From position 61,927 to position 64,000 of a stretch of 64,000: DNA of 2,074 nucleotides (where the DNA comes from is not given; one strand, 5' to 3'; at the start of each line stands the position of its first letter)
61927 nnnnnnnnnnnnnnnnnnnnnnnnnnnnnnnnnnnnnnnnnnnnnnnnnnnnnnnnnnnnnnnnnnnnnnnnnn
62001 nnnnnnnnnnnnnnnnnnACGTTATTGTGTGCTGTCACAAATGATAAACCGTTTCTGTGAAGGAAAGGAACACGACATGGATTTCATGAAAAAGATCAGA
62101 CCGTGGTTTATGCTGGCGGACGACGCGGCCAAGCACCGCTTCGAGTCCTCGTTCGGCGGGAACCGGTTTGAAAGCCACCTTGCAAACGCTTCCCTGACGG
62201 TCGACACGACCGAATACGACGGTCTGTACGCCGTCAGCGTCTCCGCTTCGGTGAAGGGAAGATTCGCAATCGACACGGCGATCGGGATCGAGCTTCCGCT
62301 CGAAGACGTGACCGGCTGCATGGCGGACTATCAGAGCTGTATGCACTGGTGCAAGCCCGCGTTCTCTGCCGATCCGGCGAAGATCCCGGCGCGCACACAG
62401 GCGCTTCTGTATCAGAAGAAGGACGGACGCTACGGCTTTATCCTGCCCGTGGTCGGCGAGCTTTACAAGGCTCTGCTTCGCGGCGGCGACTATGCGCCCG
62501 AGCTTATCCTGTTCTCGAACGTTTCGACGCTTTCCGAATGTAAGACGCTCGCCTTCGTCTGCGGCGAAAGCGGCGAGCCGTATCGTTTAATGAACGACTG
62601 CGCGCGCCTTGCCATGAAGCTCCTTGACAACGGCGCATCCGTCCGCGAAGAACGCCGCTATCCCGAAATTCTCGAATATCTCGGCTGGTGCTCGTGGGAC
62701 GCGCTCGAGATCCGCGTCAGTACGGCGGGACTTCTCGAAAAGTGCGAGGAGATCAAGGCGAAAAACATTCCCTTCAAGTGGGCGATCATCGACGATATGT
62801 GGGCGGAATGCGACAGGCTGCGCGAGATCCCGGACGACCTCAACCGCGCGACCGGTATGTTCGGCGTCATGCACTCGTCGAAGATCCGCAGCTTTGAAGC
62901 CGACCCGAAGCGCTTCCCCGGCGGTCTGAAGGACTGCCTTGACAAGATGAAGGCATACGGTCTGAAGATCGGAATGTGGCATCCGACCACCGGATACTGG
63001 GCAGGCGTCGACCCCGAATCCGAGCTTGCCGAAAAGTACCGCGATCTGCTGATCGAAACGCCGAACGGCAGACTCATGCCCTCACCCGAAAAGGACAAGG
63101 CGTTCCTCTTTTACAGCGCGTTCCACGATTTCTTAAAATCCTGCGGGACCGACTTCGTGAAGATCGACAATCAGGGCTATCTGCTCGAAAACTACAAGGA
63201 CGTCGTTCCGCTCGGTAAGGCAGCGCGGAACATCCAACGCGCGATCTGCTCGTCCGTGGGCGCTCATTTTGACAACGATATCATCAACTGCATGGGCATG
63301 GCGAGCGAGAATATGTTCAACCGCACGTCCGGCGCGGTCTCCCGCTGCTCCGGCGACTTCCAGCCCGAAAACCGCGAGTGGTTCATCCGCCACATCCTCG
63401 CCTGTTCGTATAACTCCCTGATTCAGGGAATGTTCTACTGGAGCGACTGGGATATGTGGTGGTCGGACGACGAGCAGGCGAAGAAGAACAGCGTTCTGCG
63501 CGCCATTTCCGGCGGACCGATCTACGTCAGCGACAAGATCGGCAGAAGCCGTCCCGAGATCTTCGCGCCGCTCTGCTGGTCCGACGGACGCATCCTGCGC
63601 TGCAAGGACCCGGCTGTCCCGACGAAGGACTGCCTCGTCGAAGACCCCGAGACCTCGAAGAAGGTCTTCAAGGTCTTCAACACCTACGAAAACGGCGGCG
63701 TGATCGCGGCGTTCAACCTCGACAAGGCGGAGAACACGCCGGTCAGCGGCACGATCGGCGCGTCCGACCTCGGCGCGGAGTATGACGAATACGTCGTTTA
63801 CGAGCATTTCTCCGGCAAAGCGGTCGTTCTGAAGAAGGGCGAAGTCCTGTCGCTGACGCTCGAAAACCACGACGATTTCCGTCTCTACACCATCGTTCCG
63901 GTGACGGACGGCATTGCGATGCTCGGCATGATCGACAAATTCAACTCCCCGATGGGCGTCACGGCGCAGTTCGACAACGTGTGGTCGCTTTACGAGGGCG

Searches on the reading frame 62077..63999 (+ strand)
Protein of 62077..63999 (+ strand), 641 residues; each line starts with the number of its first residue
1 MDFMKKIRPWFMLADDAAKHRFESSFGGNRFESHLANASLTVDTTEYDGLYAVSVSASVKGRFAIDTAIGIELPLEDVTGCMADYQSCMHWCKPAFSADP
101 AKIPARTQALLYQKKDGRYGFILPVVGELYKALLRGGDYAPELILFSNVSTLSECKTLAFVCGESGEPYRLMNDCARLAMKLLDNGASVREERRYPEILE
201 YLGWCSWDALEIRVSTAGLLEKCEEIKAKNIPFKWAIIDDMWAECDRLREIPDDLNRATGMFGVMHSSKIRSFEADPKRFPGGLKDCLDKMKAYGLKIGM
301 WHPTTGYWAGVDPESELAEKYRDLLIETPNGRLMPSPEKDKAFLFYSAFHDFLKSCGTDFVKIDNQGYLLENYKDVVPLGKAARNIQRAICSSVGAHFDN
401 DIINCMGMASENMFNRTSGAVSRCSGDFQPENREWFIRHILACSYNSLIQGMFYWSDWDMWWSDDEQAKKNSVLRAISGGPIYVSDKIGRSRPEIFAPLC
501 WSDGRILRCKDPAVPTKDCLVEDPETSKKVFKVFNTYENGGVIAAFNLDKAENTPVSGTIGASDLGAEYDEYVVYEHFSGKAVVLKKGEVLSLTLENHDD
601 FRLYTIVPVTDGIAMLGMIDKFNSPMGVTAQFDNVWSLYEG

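Call 10: search_protein_families(library=pfam, proteins=[window:62077-63999:+], max_evalue=0.001)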
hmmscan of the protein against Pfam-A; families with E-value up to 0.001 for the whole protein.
window:62077-63999:+ (641 aa): 1 family
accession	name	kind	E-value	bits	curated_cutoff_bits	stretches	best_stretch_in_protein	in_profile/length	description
PF05691.18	Raffinose_syn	-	7.7e-66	222.8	20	1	90-625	80-693/750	Raffinose synthase or seed imbibition protein Sip1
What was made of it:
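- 62077..64000 (+): GH36-type (Raffinose_syn / alkaline alpha-galactosidase-like) glycosidase, third gene of the operon. It runs off the window. PF05691 at 7.7e-66 (call 10).
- Checked: The gene at 62077 matches PF05691 Raffinose_syn, a GH36-type family (7.7e-66, call 10).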
